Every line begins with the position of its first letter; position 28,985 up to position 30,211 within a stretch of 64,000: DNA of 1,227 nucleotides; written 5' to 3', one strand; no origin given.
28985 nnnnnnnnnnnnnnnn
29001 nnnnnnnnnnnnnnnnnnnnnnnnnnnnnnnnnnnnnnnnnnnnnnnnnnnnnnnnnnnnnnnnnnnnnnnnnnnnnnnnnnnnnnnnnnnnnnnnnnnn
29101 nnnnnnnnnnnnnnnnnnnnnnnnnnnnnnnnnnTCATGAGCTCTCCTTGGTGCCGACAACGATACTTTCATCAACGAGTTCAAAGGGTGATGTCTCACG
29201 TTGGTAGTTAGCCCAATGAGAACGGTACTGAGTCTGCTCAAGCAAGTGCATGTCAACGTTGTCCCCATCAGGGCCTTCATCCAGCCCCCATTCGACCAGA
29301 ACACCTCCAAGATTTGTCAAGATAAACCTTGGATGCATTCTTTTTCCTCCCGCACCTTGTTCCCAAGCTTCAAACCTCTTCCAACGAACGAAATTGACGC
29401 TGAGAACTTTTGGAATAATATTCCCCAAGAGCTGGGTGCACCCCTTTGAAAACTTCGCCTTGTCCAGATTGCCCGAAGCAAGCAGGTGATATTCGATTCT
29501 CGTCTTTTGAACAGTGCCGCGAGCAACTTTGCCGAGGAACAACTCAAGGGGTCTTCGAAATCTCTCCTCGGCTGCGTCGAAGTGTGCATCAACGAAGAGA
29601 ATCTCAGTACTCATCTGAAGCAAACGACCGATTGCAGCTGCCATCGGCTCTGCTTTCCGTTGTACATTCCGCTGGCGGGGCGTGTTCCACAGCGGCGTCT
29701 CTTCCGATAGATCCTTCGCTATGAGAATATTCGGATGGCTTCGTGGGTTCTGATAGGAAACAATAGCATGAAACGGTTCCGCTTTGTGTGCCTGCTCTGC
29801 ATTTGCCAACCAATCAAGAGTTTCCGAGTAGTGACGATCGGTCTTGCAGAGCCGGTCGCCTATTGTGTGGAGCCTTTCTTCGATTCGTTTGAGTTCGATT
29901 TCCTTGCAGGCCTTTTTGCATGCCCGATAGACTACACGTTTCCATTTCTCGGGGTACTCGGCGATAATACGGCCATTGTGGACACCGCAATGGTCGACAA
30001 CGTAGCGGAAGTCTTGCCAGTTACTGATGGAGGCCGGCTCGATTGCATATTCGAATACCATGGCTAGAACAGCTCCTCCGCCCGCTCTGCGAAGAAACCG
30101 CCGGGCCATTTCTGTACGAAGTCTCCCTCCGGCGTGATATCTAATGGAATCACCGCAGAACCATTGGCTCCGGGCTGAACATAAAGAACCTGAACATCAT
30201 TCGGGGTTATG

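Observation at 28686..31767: Septu-like cluster: PtuA-type ABC ATPase (DUF3696-like tail) followed by an unknown 308-aa protein and a 150-aa HNH-like protein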

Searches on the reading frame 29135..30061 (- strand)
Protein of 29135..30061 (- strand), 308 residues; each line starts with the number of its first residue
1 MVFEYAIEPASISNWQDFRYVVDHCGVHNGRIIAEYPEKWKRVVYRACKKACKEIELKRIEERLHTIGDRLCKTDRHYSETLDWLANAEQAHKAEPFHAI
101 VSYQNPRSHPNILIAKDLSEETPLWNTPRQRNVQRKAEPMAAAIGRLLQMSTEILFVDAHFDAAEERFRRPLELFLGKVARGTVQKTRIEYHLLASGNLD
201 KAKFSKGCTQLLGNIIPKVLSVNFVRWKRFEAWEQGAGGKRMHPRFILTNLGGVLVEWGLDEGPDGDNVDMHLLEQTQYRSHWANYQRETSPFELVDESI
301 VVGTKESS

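Call 3: search_protein_families(library=pfam, proteins=[window:29135-30061:-], max_evalue=1)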
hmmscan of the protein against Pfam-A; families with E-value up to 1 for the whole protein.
window:29135-30061:- (308 aa): 0 families

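Call 4: search_protein_families(library=padloc, proteins=[window:29135-30061:-], max_evalue=1)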
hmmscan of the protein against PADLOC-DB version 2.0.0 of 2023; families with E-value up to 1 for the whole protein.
window:29135-30061:- (308 aa): 0 families

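Call 5: search_protein_families(library=ncbifam, proteins=[window:29135-30061:-], max_evalue=1)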
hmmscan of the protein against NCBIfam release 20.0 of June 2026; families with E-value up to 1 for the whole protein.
window:29135-30061:- (308 aa): 0 families

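Call 8: find_homologous_proteins(query=window:29135-30061:-)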
Query window:29135-30061:- (308 aa): 9 proteins with E <= 0.001 among 1273 candidates.
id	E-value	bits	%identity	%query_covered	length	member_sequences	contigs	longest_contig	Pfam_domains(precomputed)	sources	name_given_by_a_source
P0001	6.3e-211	717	100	100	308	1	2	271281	-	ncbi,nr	ncbi:MAG: hypothetical protein KF749_02950 [Bacteroidetes bacterium]|nr:hypothetical protein [Bacter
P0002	1.6e-145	502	68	99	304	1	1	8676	-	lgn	-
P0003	1.0e-141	490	69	99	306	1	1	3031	-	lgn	-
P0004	6.3e-103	362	50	99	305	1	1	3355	-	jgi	jgi:hypothetical protein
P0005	5.3e-50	188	36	93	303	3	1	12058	-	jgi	jgi:hypothetical protein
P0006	2.9e-44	170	34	93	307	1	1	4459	-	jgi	jgi:hypothetical protein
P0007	1.3e-40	158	30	98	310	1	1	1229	-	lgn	-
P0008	2.3e-38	150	34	98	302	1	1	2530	-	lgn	-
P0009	1.0e-35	141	32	97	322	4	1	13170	-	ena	-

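Call 11: find_encoding_contigs(protein=P0002, flank=6000, max_places=3)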
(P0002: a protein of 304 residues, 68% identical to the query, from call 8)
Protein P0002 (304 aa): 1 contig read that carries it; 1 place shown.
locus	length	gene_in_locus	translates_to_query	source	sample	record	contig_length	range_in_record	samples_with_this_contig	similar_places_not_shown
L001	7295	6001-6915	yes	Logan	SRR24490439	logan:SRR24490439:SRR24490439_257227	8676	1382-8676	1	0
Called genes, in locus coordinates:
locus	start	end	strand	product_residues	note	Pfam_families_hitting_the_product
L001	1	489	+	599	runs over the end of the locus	PF12161:HsdM_N, PF02384:N6_Mtase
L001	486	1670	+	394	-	PF01420:Methylase_S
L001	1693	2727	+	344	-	PF04245:NA37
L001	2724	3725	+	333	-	PF04607:RelA_SpoT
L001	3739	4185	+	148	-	-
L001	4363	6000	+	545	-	PF02463:SMC_N (weak), PF13175:AAA_15, PF13476:AAA_23 (weak), PF13304:AAA_21, PF13175:AAA_15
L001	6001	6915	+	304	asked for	-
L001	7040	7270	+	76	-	-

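Call 12: find_encoding_contigs(protein=P0005, flank=6000, max_places=3)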
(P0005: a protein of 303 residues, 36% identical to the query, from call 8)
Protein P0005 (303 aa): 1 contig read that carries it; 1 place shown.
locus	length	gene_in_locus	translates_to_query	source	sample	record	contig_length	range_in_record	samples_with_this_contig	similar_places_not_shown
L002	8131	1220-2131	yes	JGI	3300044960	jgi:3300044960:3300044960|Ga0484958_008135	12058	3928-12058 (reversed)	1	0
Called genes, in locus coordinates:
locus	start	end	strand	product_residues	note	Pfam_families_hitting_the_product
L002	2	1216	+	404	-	?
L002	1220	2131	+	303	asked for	-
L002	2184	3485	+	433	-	-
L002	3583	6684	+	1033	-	PF00176:SNF2-rel_dom, PF04851:ResIII (faint), PF00271:Helicase_C, PF13307:Helicase_C_2 (faint)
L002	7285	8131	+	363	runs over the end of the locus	-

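Call 13: find_encoding_contigs(protein=P0009, flank=6000, max_places=3)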
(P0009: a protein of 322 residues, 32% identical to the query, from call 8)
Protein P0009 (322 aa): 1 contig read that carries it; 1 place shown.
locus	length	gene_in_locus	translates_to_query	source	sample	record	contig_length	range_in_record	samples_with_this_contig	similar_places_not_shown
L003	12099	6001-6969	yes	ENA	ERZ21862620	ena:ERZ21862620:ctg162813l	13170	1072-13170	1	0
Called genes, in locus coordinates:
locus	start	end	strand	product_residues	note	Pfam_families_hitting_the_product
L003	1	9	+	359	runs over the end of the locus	?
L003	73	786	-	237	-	PF10979:DUF2786, PF23771:DUF7168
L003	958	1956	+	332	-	PF14870:PSII_BNR (faint), PF25852:DUF6242_C (faint), PF02012:BNR (faint), PF13088:BNR_2 (faint), PF15902:Sortilin-Vps10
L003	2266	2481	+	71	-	-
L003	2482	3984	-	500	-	PF00158:Sigma54_activat, PF14532:Sigma54_activ_2, PF00004:AAA (weak), PF25601:AAA_lid_14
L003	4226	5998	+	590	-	PF02463:SMC_N (weak), PF13175:AAA_15, PF13476:AAA_23 (weak), PF13304:AAA_21 (weak), PF13175:AAA_15, PF12476:DUF3696 (weak)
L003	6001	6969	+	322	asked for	-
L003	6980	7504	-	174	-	-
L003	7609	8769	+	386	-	PF05721:PhyH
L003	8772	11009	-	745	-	PF07715:Plug, PF00593:TonB_dep_Rec_b-barrel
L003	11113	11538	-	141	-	PF00196:GerE, PF08281:Sigma70_r4_2, PF13384:HTH_23 (weak)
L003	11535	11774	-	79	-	PF00072:Response_reg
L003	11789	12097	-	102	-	?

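Call 27: predict_structure(alignment_id=A2)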
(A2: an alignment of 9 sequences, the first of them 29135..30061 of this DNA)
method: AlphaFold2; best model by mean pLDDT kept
length: 308 residues; sequences in the alignment: 9
mean_pLDDT: 69.0   pTM: 0.64
mean pLDDT of the five models: 69.0, 68.1, 66.6, 66.1, 63.2
residues with pLDDT >= 90: 82; 70-90: 72; 50-70: 69; < 50: 85
segments of 3 or more residues with pLDDT < 50: 1-15, 24-52, 55-58, 67-76, 120-128, 232-242
pLDDT, mean of each block of 10 residues (from residue 1): 34 48 44 35 44 49 49 49 59 53 62 58 51 89 79 90 93 94 77 87 92 94 90 43 75 82 89 76 85 91 84
secondary structure, 60 per line:
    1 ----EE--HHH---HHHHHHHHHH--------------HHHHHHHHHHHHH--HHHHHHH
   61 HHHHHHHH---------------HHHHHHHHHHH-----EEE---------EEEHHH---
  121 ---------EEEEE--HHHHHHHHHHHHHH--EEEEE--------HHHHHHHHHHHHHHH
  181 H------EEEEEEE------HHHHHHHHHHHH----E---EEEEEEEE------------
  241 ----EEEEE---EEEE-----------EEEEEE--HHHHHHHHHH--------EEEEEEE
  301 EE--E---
elements in order: H15-24 H39-51 H54-68 H84-94 E100-102 E112-114 E130-134 H137-150 E153-157 H166-181 E188-194 H201-212 E221-228 E245-249 E253-256 E268-273 H276-285 E294-302

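Call 29: search_protein_representatives(alignment_id=A2)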
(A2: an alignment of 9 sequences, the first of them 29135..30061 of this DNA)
Query: 9 sequences, 300 profile positions. Proteins with E-value up to 0.001 (for the whole library): 2969; up to 1e-10: 2221; up to 1e-30: 1164. The best 150 are listed.
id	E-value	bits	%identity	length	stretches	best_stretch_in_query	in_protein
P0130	4.2e-116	403.8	-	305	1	1-299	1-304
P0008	1.0e-114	399.2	-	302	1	1-299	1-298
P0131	1.4e-103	362.7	-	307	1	1-298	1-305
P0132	4.5e-100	351.1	-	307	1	1-299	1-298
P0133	1.9e-96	339.2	-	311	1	1-299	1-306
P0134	1.6e-95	336.2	-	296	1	1-299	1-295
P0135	2.1e-95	335.8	-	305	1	1-285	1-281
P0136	5.0e-95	334.6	-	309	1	1-298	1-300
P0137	1.6e-93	329.6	-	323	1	1-296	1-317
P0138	2.6e-92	325.7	-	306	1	1-299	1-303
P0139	5.4e-92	324.6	-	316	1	1-299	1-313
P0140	5.7e-92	324.5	-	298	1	1-299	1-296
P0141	6.1e-92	324.4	-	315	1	1-298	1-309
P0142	3.5e-91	322.0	-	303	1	1-297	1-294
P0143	4.5e-91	321.6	-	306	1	1-299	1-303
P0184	2.8e-82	292.7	-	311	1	1-298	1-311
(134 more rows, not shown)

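Call 31: search_protein_families(library=padloc, alignment_id=A4, max_evalue=1)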
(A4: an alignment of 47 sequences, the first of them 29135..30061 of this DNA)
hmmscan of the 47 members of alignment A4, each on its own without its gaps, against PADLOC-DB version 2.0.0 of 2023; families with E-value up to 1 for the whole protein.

A. member 1, window:29135-30061:- (308 aa): 0 families

B. families by the number of members that match (of 47 scanned): 12 families
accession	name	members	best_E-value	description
PDLC02508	BrxL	3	2.6e-06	BrxL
PDLC04600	PDC-M36B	1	0.0056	-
PDLC00504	JetC1|JetC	1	0.0069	DUF3584 domain; MukB-like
PDLC03087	Specificity_I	1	0.013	Type I specificity subunit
PDLC03880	NsnC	1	0.014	-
PDLC02958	RT-DUF3800_VII-A1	1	0.019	single gene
PDLC02957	RT-DUF3800_VII-A1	1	0.025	single gene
PDLC03227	MTase_II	1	0.034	Type II methyltransferase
PDLC01352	Cas6f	1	0.034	"CAS-I,CAS-II,CAS-III,CAS-IV,CAS-V,CAS-VI; crRNAmaturation"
PDLC04134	mad2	1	0.044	mads_2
PDLC03859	LmuB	1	0.064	-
PDLC00790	Cyclase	1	0.068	oligonucleotide-cyclase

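Call 32: search_protein_families(library=pfam, alignment_id=A4, max_evalue=1)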
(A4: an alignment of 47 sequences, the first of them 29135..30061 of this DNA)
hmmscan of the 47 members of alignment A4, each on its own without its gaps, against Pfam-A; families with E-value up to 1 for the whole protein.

A. member 1, window:29135-30061:- (308 aa): 0 families

B. families by the number of members that match (of 47 scanned): 17 families
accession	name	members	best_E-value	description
PF16565.11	MIT_C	2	0.0047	Phospholipase D-like domain at C-terminus of MIT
PF13472.12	Lipase_GDSL_2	1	0.027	GDSL-like Lipase/Acylhydrolase family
PF24611.2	Spectrin_Anc-1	1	0.028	Nuclear anchorage protein 1, spectrin-like repeat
PF08463.15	EcoEI_R_C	1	0.029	EcoEI R protein C-terminal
PF04512.18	Baculo_PEP_N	1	0.043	Baculovirus polyhedron envelope protein, PEP, N terminus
PF14372.11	hAT-like_RNase-H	1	0.058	hAT-like transposase, RNase-H fold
PF08737.15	Rgp1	1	0.059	Rgp1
PF21441.3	DUF3860-like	1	0.089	DUF3860-like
PF17874.7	TPR_MalT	1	0.11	MalT-like TPR region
PF13613.12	HTH_Tnp_4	1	0.12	Helix-turn-helix of DDE superfamily endonuclease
PF23272.1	DUF7075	1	0.13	Domain of unknown function (DUF7075)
PF02023.22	SCAN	1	0.13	SCAN domain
PF00618.25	RasGEF_N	1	0.16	RasGEF N-terminal motif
PF14428.12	DddA-like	1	0.21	Double-stranded DNA deaminase toxin A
PF08066.17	PMC2NT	1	0.23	PMC2NT (NUC016) domain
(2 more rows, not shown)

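Call 33: search_solved_structures(query=A4, max_evalue=10, show_alignments=3)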
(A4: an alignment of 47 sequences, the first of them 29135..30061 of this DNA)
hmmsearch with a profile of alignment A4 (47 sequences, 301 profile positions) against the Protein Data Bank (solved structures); distinct sequences matched with E-value up to 10: 10.
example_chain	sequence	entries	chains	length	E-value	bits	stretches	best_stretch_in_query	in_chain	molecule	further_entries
3vz3_A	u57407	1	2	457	0.04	16.2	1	48-116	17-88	Succinate-semialdehyde dehydrogenase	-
4it9_A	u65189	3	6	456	0.041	16.2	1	48-116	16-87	Succinate-semialdehyde dehydrogenase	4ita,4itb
3vz1_A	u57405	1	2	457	0.041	16.2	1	48-116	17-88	Succinate-semialdehyde dehydrogenase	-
3vz2_A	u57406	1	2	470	0.042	16.1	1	48-116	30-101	Succinate-semialdehyde dehydrogenase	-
9v1k_st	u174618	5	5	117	0.21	13.8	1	128-224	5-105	40S ribosomal protein S17, putative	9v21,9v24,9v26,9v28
2olc_A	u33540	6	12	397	0.43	12.8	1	145-187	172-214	Methylthioribose kinase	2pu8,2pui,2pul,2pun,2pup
7wpi_A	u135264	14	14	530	0.95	11.7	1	129-193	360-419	Methionine--tRNA ligase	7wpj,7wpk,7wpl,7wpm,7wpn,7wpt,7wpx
4qrd_A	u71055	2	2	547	1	11.6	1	129-193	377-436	Methionyl-tRNA synthetase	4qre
11mq_A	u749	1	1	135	1.8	10.8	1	115-176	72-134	NovoTag657-holo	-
9pvl_A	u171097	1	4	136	1.9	10.7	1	115-176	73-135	JF657-bp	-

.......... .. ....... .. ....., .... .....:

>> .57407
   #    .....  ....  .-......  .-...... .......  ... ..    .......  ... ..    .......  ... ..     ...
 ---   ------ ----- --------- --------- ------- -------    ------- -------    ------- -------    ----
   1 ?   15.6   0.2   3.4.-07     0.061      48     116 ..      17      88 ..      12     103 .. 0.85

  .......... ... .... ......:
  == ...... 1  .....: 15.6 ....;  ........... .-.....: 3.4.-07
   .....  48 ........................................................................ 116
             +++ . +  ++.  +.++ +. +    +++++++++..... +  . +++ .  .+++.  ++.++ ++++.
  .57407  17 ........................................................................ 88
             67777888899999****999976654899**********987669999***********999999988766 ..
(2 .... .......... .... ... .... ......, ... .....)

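Call 37: fold_search(model_id=the predicted structure, library=pdb)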
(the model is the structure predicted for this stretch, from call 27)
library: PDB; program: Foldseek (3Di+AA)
matches with E <= 10: 369; with E <= 0.001: 12
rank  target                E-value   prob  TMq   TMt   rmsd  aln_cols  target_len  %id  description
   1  4urj_D                2.0e-04  1.00  0.29  0.45   8.0       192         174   13  Crystal structure of human BJ-TSA-9 (released 2014-10-01)
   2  1f0i                  3.2e-04  1.00  0.32  0.22   7.4       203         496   11  THE FIRST CRYSTAL STRUCTURE OF A PHOSPHOLIPASE D (released 2001-05-16)
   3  1v0v                  5.4e-04  1.00  0.33  0.22   7.2       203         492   11  Phospholipase D from Streptomyces sp. strain PMF soaked with the substrate dibutyrylphosphatidylcholine. (released 2004-06-03)
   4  4a5z_B                5.4e-04  1.00  0.29  0.51   6.0       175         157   14  Structures of MITD1 (released 2012-11-14)
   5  4a5z_A                5.8e-04  1.00  0.28  0.49   6.4       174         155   15  Structures of MITD1 (released 2012-11-14)
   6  2ze4                  5.8e-04  0.99  0.29  0.20   7.9       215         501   10  Crystal structure of phospholipase D from streptomyces antibioticus (released 2007-12-25)
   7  7js7_A                6.1e-04  1.00  0.31  0.21   6.8       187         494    8  Phospholipase D engineered mutant (TNYR) H442 covalent adduct with 1-inositol phosphate (released 2021-04-28)
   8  8ctq                  6.5e-04  0.98  0.26  0.18   8.5       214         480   13  Crystal structure of engineered phospholipase D mutant superPLD 2-48 (released 2023-04-26)
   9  1v0t                  6.9e-04  1.00  0.31  0.21   7.6       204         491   12  Phospholipase D from Streptomyces sp. strain PMF soaked with the product glycerophosphate (released 2004-06-03)
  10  7js7_B                7.3e-04  1.00  0.27  0.18   7.3       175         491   10  Phospholipase D engineered mutant (TNYR) H442 covalent adduct with 1-inositol phosphate (released 2021-04-28)
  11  4urj_C                7.8e-04  1.00  0.33  0.52   7.3       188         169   12  Crystal structure of human BJ-TSA-9 (released 2014-10-01)
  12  8ctp                  9.3e-04  1.00  0.28  0.20   6.8       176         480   12  Crystal structure of engineered phospholipase D mutant superPLD 2-23 (released 2023-04-26)
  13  4urj_A                1.0e-03  1.00  0.31  0.49   7.3       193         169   12  Crystal structure of human BJ-TSA-9 (released 2014-10-01)
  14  1v0s                  1.1e-03  0.98  0.27  0.19   8.1       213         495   12  Uninhibited form of Phospholipase D from Streptomyces sp. strain PMF (released 2004-06-03)
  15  5bpd_C                1.1e-03  0.77  0.21  0.24  19.0       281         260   11  Structure of TrmBL2, an archaeal chromatin protein, shows a novel mode of DNA binding. (released 2015-09-02)
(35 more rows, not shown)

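Call 62: find_homologous_proteins(query=A4, max_evalue=0.00001)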
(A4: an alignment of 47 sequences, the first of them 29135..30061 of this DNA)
Query A4 (47 sequences) (308 aa, profile of the alignment): 48 proteins with E <= 0.00001 among 8000 candidates.
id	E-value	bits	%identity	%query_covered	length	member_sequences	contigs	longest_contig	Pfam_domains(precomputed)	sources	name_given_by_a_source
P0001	4.3e-112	392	100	100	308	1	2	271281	-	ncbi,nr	ncbi:MAG: hypothetical protein KF749_02950 [Bacteroidetes bacterium]|nr:hypothetical protein [Bacter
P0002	7.9e-112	391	68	99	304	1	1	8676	-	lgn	-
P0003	3.9e-111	389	69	99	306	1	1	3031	-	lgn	-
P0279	3.8e-110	386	44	99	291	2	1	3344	-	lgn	-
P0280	1.9e-104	367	35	98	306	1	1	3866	-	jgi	jgi:hypothetical protein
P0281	3.3e-104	366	36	98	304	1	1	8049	-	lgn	-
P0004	9.7e-104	365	50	99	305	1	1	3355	-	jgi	jgi:hypothetical protein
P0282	1.1e-103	365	35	98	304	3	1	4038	-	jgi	-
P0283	3.0e-103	363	37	97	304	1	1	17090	-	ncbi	-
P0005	5.5e-103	362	36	93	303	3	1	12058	-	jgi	jgi:hypothetical protein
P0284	9.6e-103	361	37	97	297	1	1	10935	-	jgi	-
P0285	4.3e-101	356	37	99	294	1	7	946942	-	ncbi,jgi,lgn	jgi:hypothetical protein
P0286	1.8e-100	354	37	98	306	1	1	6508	-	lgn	-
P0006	2.5e-100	354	34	93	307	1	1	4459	-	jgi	jgi:hypothetical protein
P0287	1.9e-95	338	31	99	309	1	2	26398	-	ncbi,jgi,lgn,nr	ncbi:MAG: hypothetical protein JZU65_19635 [Chlorobium sp.]|nr:hypothetical protein [Chlorobium sp.]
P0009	2.1e-90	321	32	97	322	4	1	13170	-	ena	-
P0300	6.4e-86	306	32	96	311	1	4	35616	-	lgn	-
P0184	9.4e-84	299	31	98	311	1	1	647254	-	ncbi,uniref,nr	ncbi:hypothetical protein [Geomonas subterranea]|uniref:hypothetical protein n=1 Tax=Geomonas subter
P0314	2.1e-43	167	22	98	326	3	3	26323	-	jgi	jgi:hypothetical protein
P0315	3.7e-30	123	26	69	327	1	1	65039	-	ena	-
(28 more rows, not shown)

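Call 63: find_encoding_contigs(protein=P0285, flank=7000, max_places=2)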
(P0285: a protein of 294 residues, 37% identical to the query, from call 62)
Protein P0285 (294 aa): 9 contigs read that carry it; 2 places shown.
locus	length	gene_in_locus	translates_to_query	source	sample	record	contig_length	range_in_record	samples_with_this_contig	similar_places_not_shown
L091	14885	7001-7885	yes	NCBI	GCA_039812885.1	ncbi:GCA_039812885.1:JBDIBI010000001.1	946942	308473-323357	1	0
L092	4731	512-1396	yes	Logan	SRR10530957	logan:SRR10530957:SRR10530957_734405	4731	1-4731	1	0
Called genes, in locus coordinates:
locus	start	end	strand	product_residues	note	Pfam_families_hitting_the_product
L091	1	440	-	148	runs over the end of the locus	-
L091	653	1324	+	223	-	PF01464:SLT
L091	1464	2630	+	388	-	PF00155:Aminotran_1_2 (weak), PF01212:Beta_elim_lyase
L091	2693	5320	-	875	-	-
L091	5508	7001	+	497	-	PF13175:AAA_15, PF13476:AAA_23, PF13304:AAA_21, PF12476:DUF3696 (faint)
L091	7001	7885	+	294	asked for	-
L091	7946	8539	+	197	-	PF18306:LDcluster4, PF03641:Lysine_decarbox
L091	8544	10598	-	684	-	PF11992:TgpA_N, PF01841:Transglut_core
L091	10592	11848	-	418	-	PF05753:TRAP_beta (faint), PF01882:DUF58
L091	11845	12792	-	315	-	PF00493:MCM (weak), PF20030:bpMoxR, PF00004:AAA (weak), PF07726:AAA_3, PF07728:AAA_5, PF17863:AAA_lid_2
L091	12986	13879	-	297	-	PF01145:Band_7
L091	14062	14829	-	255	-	PF02146:SIR2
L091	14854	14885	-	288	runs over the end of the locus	PF06325:PrmA, PF08241:Methyltransf_11 (faint), PF01135:PCMT (weak), PF05175:MTS, PF13489:Methyltransf_23 (weak), PF08242:Methyltransf_12 (weak), PF13649:Methyltransf_25, PF13847:Methyltransf_31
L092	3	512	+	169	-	?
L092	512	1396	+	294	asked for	-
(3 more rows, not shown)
